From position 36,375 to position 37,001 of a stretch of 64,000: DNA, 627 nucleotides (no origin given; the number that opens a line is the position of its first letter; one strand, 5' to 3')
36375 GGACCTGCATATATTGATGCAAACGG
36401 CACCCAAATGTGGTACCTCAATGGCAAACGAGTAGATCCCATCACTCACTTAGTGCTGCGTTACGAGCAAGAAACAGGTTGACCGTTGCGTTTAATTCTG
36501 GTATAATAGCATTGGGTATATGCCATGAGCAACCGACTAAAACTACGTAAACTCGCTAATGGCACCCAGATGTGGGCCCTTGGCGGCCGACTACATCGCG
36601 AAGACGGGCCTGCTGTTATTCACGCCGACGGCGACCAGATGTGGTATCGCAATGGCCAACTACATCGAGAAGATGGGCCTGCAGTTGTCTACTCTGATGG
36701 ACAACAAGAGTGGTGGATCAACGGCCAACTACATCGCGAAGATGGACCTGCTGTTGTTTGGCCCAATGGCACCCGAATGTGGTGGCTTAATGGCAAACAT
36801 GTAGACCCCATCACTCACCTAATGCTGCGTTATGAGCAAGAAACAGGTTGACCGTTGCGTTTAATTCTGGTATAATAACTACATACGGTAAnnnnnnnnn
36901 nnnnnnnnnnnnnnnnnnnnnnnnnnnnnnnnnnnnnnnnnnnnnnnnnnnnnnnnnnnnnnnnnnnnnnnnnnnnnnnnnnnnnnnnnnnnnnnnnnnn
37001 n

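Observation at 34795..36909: Tandem array of five MORN-variant repeat genes with unit-wise duplicated promoters and variable repeat number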

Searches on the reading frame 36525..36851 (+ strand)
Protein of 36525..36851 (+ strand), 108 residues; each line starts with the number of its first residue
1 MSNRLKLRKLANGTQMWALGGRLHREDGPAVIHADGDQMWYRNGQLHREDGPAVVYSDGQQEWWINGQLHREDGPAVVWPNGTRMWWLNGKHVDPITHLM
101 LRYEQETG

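Call 3: search_protein_families(library=pfam, proteins=[window:36525-36851:+], max_evalue=1)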
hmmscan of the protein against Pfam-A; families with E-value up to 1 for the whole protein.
window:36525-36851:+ (108 aa): 5 families
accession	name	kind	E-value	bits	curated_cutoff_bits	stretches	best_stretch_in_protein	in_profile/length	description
PF20530.3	DUF6745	-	9e-08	32.1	27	3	43-60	63-80/206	Domain of unknown function (DUF6745)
PF07202.18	Tcp10_C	-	0.058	13.5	36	0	54-62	25-33/35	T-complex protein 10 C-terminus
PF19981.4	DUF6417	-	0.14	12.6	28.4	1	3-35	22-54/69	Family of unknown function (DUF6417)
PF18401.7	Thioredoxin_13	-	0.24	11.7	26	0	78-95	69-86/136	Thioredoxin-like domain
PF07661.19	MORN_2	-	0.31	11.8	29.6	0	39-49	7-17/22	MORN repeat variant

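Call 9: search_dna_similar(query=window:36525-36851:+, collection=phages, mode=protein, max_rows=40)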
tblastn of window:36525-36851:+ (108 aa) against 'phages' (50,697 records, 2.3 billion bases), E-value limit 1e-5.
Records with a match: 7; places in all: 15; records where one place covers at least 80% of the query: 4.
Best place of each record, by identity: <60% 7.
By first word of the organism name: uncultured 3; Agrobacterium 2; Celeribacter 2.
By host as written in the record: - 3; Agrobacterium tumefaciens C58 2; Celeribacter sp. IMCC12053 2.
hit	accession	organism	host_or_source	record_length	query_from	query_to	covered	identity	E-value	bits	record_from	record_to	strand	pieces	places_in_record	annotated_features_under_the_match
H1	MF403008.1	Agrobacterium phage Atu_ph07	Agrobacterium tumefaciens C58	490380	3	89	81%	44.6%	8e-9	113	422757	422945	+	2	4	hypothetical protein | nicotinamide-nucleotide adenylyltransferase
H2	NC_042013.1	Agrobacterium phage Atu_ph07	Agrobacterium tumefaciens C58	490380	3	89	81%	44.6%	8e-9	113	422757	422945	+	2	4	hypothetical protein | nicotinamide-nucleotide adenylyltransferase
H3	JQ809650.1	Celeribacter phage P12053L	Celeribacter sp. IMCC12053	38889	1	106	98%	35.8%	2e-17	81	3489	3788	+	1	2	hypothetical protein (x3)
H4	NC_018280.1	Celeribacter phage P12053L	Celeribacter sp. IMCC12053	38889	1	106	98%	35.8%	2e-17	81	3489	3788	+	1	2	hypothetical protein (x2) | endonuclease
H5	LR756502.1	uncultured phage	metagenomic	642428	29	92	59%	40.0%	1e-7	53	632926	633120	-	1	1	record has no annotation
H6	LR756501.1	uncultured phage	metagenomic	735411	23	73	47%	45.1%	3e-6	49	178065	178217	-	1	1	record has no annotation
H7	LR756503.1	uncultured phage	metagenomic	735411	23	73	47%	45.1%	3e-6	49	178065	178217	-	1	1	record has no annotation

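Call 12: search_protein_families(library=phrogs, proteins=[window:36525-36851:+], max_evalue=0.01)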
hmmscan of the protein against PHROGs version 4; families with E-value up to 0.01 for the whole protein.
window:36525-36851:+ (108 aa): 1 family
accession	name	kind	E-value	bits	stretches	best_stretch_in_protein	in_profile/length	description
phrog_5458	-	unknown function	0.0058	17.9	0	46-86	14-53/102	-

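Call 17: find_homologous_proteins(query=window:36525-36848:+, max_evalue=0.001)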
Query window:36525-36848:+ (108 aa): 7347 proteins with E <= 0.001 among 8000 candidates; the best 120 are listed.
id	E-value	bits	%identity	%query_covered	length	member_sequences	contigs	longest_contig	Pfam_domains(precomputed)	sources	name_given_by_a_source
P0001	5.2e-59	215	60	81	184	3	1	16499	-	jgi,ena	-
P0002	2.1e-57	210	53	83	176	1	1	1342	PF20530.4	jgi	-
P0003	1.1e-56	208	51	77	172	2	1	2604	PF20530.4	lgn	-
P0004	5.3e-56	206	47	84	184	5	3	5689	PF20530.4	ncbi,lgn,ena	-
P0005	3.5e-55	203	61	74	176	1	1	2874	PF20530.4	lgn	-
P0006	3.7e-55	203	57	73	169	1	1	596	-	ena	-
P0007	7.3e-55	202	61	67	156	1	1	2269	-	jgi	jgi:hypothetical protein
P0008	1.2e-54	201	59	81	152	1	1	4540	-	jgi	jgi:hypothetical protein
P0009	1.4e-54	201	56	74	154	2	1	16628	PF20530.4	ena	-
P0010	1.7e-53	197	58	64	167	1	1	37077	PF20530.4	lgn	-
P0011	3.9e-53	196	59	76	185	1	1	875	-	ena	-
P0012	3.5e-52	193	55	79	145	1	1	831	PF20530.4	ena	-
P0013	4.3e-51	190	59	73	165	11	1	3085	-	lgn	-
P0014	2.3e-50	187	55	79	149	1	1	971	PF20530.4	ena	-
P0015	2.7e-50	187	52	86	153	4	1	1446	PF20530.4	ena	-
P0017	7.1e-50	186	55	77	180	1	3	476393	-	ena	-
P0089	3.2e-40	155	47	90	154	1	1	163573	-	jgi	jgi:hypothetical protein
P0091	3.8e-40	154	61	82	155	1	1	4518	PF20530.4,PF07661.20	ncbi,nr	ncbi:MAG: hypothetical protein NUV49_00915 [Patescibacteria group bacterium]|nr:hypothetical protein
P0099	6.3e-40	154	61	71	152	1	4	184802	PF20530.4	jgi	jgi:antitoxin component YwqK of YwqJK toxin-antitoxin module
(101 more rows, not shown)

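Call 21: find_encoding_contigs(protein=window:36525-36851:+, flank=10000, max_places=5)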
Protein window:36525-36851:+ (108 aa): no gene with exactly this product is on record in the collection.

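Call 22: find_encoding_contigs(protein=P0001, flank=8000, max_places=3)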
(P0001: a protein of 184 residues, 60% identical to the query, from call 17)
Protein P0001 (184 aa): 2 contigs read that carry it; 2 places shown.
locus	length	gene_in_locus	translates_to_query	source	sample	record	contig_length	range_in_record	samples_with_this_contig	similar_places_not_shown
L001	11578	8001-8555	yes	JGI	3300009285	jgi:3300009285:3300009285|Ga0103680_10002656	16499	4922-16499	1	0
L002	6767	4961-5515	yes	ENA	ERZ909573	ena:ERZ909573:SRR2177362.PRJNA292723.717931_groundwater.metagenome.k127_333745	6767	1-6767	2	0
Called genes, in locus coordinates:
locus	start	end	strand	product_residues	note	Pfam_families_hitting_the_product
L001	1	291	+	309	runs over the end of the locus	-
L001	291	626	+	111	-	-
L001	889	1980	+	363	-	PF00004:AAA, PF07724:AAA_2 (faint), PF07728:AAA_5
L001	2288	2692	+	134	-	-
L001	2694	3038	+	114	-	-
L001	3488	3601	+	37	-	-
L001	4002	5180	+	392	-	PF13203:DUF2201_N, PF09967:DUF2201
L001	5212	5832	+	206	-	-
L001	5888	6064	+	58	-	-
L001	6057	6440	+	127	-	-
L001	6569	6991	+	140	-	-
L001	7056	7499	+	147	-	-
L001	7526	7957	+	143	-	-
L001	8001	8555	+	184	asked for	-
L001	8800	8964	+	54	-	-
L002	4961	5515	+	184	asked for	-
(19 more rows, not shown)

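Call 25: search_protein_families(library=ncbifam, proteins=[window:36525-36851:+], max_evalue=1)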
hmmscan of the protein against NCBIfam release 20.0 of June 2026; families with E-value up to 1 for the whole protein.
window:36525-36851:+ (108 aa): 1 family
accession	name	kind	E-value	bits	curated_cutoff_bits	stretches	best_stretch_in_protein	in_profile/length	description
NF033495.1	phage_BC1881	hypoth_equivalog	0.2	11.4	27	0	26-32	34-40/45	BC1881 family protein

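Call 36: predict_structure(alignment_id=A1)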
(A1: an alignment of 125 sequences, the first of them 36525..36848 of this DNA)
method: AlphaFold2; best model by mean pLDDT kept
length: 108 residues; sequences in the alignment: 125
mean_pLDDT: 96.9   pTM: 0.85
mean pLDDT of the five models: 96.9, 96.6, 96.4, 96.3, 96.2
residues with pLDDT >= 90: 104; 70-90: 3; 50-70: 1; < 50: 0
segments of 3 or more residues with pLDDT < 50: none
pLDDT, mean of each block of 10 residues (from residue 1): 91 98 97 98 97 98 98 98 98 98 93
secondary structure, 60 per line:
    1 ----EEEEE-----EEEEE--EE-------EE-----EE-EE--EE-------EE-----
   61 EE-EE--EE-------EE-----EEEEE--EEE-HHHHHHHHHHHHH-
elements in order: E5-9 E15-19 E84-88 E91-93 H95-107

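Call 38: find_related_loci(query=window:36525-36848:+, collection=viral_contigs, flank=6000)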
Query window:36525-36848:+ (108 aa) in viral_contigs; peptide patterns used: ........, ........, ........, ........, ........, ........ (x = any residue, [..] = any of these).
16 stretches matched a pattern; 9 encode a relative of the query (tblastn E <= 1e-3); 9 distinct loci.
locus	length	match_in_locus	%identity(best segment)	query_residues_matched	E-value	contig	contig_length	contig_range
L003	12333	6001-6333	58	11-99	1e-34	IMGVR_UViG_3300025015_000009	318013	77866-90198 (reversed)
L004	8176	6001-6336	62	10-91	1e-34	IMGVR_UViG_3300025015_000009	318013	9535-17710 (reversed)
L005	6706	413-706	49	4-93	7e-27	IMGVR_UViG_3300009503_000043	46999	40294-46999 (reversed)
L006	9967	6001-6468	49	12-91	6e-26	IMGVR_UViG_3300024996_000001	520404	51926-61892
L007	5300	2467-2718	51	12-91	1e-23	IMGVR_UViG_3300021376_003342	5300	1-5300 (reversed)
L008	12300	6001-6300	52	11-93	7e-23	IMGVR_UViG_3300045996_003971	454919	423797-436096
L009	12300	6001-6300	51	11-93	3e-22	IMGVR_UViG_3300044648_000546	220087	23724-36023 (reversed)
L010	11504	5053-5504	41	1-94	1e-20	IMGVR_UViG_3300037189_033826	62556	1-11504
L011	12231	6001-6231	42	32-91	1e-13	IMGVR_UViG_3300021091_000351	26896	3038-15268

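Call 39: fold_search(model_id=the predicted structure, library=pdb)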
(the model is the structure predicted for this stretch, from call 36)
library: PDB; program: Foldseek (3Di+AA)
matches with E <= 10: 200; with E <= 0.001: 0
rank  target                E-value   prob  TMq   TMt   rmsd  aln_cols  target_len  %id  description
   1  6t68_A                3.5e-03  0.89  0.28  0.19   8.9       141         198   14  Crystal structure of Trypanosoma brucei Morn1 (released 2020-11-18)
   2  6jle_A                4.5e-03  1.00  0.46  0.37   4.4       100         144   19  Crystal structure of MORN4/Myo3a complex (released 2019-07-24)
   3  6t69                  8.2e-03  0.99  0.42  0.26   5.6       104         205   15  Crystal structure of Toxoplasma gondii Morn1(V shape) (released 2020-11-18)
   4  6t4r_AAA              1.2e-02  1.00  0.46  0.27   4.5       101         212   19  Crystal structure of Trypanosoma brucei Morn1 (released 2020-11-18)
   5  6t4d                  1.4e-02  0.80  0.31  0.19   9.2       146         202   12  Crystal structure of Plasmodium falciparum Morn1 (released 2020-11-18)
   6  7jr9_E                1.7e-02  0.95  0.38  0.26   7.8       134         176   12  Chlamydomonas reinhardtii radial spoke minimal head complex (released 2020-12-16)
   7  7dmp_A                2.0e-02  0.99  0.43  0.28   5.0        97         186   18  Mouse radial spoke complex (released 2021-07-21)
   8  7jrj_F                3.9e-02  0.93  0.40  0.16   5.5       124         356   18  Chlamydomonas reinhardtii radial spoke head and neck (recombinant) (released 2020-12-16)
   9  9e5c_3d               4.6e-02  0.97  0.45  0.10   4.2        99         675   20  Cryo-EM structure of 96 nm repeat of microtubule doublet from T. brucei flagellum (released 2025-03-12)
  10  7sqc_7I               5.2e-02  0.93  0.43  0.40   5.2       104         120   16  Ciliary C1 central pair apparatus isolated from Chlamydomonas reinhardtii (released 2022-04-13)
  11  7sqc_7A               9.5e-02  0.82  0.41  0.38   5.4       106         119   15  Ciliary C1 central pair apparatus isolated from Chlamydomonas reinhardtii (released 2022-04-13)
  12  8j07_A                1.2e-01  0.94  0.45  0.27   4.4        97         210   21  96nm repeat of human respiratory doublet microtubule and associated axonemal complexes (released 2023-07-26)
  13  7sqc_V0               1.2e-01  0.89  0.42  0.27   4.9        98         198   16  Ciliary C1 central pair apparatus isolated from Chlamydomonas reinhardtii (released 2022-04-13)
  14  9ijj_3Q               1.3e-01  0.84  0.40  0.35   5.4       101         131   10  In situ structure of the central apparatus in mouse sperm axoneme. (released 2025-06-04)
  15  7sqc_7E               1.4e-01  0.90  0.45  0.43   4.6        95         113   16  Ciliary C1 central pair apparatus isolated from Chlamydomonas reinhardtii (released 2022-04-13)
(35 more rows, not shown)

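Call 42: get_annotated_region(hit=H4, flank=3500)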
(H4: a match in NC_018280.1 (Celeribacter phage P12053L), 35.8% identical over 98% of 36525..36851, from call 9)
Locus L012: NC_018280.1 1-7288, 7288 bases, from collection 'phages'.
description: Celeribacter phage P12053L, complete genome.
organism: Celeribacter phage P12053L (NCBI taxid 1197951)
taxonomy: Viruses; Duplodnaviria; Heunggongvirae; Uroviricota; Caudoviricetes; Zobellviridae; Cobavirinae; Siovirus; Siovirus coreense
host: Celeribacter sp. IMCC12053; source: seawater; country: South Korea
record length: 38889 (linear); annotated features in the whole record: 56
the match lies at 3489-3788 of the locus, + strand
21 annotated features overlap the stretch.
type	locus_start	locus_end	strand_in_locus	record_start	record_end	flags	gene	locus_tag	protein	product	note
CDS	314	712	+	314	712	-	-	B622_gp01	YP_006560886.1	hypothetical protein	-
CDS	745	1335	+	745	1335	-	-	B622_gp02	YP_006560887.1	hypothetical protein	-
CDS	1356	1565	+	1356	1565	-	-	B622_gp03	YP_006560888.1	hypothetical protein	containing helix-turn-helix domain; PF14090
CDS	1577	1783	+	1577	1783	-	-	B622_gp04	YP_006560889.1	hypothetical protein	-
CDS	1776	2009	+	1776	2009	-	-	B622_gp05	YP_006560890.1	hypothetical protein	-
CDS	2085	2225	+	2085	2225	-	-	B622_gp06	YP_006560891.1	hypothetical protein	-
CDS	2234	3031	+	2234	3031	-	-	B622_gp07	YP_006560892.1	thymidylate synthase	ThyX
CDS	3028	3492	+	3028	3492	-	-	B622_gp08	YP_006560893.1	endonuclease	-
CDS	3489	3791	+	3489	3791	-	-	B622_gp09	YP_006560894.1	hypothetical protein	-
CDS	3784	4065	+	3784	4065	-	-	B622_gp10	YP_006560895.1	hypothetical protein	-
CDS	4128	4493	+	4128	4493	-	-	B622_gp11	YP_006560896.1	hypothetical protein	-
CDS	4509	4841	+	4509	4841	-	-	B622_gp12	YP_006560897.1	hypothetical protein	-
CDS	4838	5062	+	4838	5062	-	-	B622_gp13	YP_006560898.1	hypothetical protein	-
CDS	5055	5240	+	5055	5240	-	-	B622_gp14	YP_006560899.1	hypothetical protein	-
CDS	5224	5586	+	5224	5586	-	-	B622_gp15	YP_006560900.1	hypothetical protein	-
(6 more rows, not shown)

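Call 43: get_annotated_region(hit=H2, flank=4000)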
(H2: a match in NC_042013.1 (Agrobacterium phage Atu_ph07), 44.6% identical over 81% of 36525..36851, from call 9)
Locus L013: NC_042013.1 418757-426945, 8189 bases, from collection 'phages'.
description: Agrobacterium phage Atu_ph07, complete genome.
organism: Agrobacterium phage Atu_ph07 (NCBI taxid 2024264)
taxonomy: Viruses; Duplodnaviria; Heunggongvirae; Uroviricota; Caudoviricetes; Polybotosvirus; Polybotosvirus Atuph07
host: Agrobacterium tumefaciens C58; source: -; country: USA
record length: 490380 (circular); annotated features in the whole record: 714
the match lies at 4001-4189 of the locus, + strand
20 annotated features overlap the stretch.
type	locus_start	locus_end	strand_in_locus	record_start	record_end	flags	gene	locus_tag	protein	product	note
CDS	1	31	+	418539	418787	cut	-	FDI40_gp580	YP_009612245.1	hypothetical protein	-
CDS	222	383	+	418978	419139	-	-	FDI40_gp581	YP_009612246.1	hypothetical protein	-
CDS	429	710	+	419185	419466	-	-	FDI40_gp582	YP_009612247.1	hypothetical protein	-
CDS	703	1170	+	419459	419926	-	-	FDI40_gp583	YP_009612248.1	hypothetical protein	-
CDS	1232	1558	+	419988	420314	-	-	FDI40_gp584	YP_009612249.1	hypothetical protein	-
CDS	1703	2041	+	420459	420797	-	-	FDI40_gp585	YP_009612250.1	hypothetical protein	-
CDS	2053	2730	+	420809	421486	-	-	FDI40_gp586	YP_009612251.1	PnuC-like nicotinamide mononucleotide transport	-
CDS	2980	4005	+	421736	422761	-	-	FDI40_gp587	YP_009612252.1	nicotinamide-nucleotide adenylyltransferase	-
CDS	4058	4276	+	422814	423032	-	-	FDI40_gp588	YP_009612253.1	hypothetical protein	-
CDS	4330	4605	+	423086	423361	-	-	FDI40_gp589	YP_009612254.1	hypothetical protein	-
CDS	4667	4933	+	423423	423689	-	-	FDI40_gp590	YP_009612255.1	hypothetical protein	-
CDS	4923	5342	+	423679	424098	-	-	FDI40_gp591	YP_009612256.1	hypothetical protein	-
CDS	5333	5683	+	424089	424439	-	-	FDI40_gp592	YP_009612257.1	hypothetical protein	-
CDS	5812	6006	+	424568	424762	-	-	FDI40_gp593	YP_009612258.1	hypothetical protein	-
CDS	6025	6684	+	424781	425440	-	-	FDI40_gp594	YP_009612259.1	hypothetical protein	-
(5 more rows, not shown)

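Call 54: find_related_loci(query=window:36525-36848:+, collection=metagenome_contigs, flank=8000)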
Query window:36525-36848:+ (108 aa) in metagenome_contigs; peptide patterns used: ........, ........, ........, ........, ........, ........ (x = any residue, [..] = any of these).
166 stretches matched a pattern; 74 encode a relative of the query (tblastn E <= 1e-3); 74 distinct loci.
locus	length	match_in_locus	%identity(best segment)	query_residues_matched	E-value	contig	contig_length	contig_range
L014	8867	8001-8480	67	1-91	2e-35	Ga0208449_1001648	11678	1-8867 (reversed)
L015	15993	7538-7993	64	10-94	1e-34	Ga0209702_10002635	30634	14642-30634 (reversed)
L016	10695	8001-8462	63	10-91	2e-34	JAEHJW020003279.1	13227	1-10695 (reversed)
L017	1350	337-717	63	11-91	3e-35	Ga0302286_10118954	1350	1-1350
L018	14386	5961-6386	60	11-93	2e-34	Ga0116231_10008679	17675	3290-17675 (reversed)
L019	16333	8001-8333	58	11-99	6e-34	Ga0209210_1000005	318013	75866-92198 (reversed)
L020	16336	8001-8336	62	10-91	6e-34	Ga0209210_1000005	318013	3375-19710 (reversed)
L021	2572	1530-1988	67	8-91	2e-33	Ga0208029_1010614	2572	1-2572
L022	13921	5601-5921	48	2-106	3e-33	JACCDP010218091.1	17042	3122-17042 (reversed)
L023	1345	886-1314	59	10-91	6e-33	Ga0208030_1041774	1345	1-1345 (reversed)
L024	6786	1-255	54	10-94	4e-32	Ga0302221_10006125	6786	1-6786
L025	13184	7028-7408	54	8-101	1e-31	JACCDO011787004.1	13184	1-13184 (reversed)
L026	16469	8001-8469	61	12-93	2e-30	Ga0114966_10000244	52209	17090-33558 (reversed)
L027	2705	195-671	61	10-101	3e-30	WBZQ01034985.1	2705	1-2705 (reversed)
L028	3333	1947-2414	56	10-93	2e-30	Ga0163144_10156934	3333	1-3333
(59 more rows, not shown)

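Call 64: fold_search(model_id=the predicted structure, library=viral)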
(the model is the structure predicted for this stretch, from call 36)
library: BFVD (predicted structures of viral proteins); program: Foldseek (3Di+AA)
matches with E <= 10: 342; with E <= 0.001: 42
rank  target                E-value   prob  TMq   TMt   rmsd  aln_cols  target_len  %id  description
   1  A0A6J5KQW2            2.2e-12  1.00  0.54  0.42   5.7       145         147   35  Uncharacterized protein [uncultured Caudovirales phage]
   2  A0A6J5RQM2            3.4e-11  1.00  0.85  0.85   2.7       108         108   36  Uncharacterized protein [uncultured Caudovirales phage]
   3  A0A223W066            4.9e-11  1.00  0.88  0.92   2.6       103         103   34  Uncharacterized protein [Agrobacterium phage Atu_ph07]
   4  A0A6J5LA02            5.5e-11  1.00  0.80  0.52   0.9        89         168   46  Uncharacterized protein [uncultured Caudovirales phage]
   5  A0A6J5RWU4            1.6e-10  1.00  0.55  0.29   4.7       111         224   43  Uncharacterized protein [uncultured Caudovirales phage]
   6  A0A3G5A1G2            1.7e-10  1.00  0.68  0.58   4.3       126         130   31  MORN repeat-containing protein [Harvfovirus sp.]
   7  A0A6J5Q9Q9            3.7e-10  1.00  0.79  0.62   1.1        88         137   46  Uncharacterized protein [uncultured Caudovirales phage]
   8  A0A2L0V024            9.1e-10  1.00  0.68  0.45   5.0       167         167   23  Uncharacterized protein [Agrobacterium phage Atu_ph07]
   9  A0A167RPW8            1.7e-09  1.00  0.75  0.27   1.5        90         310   42  Uncharacterized protein [Powai lake megavirus]
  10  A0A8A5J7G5            1.9e-09  1.00  0.76  0.24   2.5        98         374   37  (no name in the UniProt tables at hand)
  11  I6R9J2                2.5e-09  1.00  0.69  0.74   4.8       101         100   33  Uncharacterized protein [Celeribacter phage P12053L]
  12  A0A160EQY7            3.2e-09  1.00  0.79  0.36   1.5        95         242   35  Uncharacterized protein [Powai lake megavirus]
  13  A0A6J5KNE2            5.8e-09  1.00  0.35  0.38   6.2       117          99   33  Uncharacterized protein [uncultured Caudovirales phage]
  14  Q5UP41                6.1e-09  1.00  0.80  0.16   1.7        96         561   35  Uncharacterized protein R871 [Acanthamoeba polyphaga mimivirus]
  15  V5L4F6                2.6e-08  1.00  0.47  0.14   4.9       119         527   31  (no name in the UniProt tables at hand)
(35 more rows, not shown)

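Call 81: search_protein_representatives(alignment_id=A3)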
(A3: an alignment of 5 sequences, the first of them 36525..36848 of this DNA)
Query: 5 sequences, 108 profile positions. Proteins with E-value up to 0.001 (for the whole library): 35510; up to 1e-10: 21055; up to 1e-30: 3775. The best 150 are listed.
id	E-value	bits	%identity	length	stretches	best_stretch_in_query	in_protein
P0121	1.3e-234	777.6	-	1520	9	10-92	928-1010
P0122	1.0e-223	742.6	-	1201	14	10-90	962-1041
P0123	2.9e-174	583.5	-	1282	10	12-94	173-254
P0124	2.3e-173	580.6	-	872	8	7-90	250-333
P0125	1.8e-172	577.8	-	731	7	9-90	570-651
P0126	1.7e-164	552.1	-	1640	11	13-95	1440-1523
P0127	2.3e-163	548.5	-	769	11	13-90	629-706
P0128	6.5e-156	524.5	-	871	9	15-93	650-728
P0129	5.9e-147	495.7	-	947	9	11-94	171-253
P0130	6.6e-145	489.1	-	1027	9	12-98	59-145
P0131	7.8e-145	488.9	-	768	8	14-91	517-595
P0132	1.1e-144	488.4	-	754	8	13-88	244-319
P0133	1.6e-143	484.7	-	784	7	8-85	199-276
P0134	1.3e-134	456.0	-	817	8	16-90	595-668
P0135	1.5e-133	452.5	-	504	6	10-91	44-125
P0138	1.9e-125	426.5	-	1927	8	15-90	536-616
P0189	1.3e-90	314.4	-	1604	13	17-91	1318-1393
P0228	5.3e-81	283.5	-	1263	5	13-95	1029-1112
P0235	3.4e-80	280.9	-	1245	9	11-90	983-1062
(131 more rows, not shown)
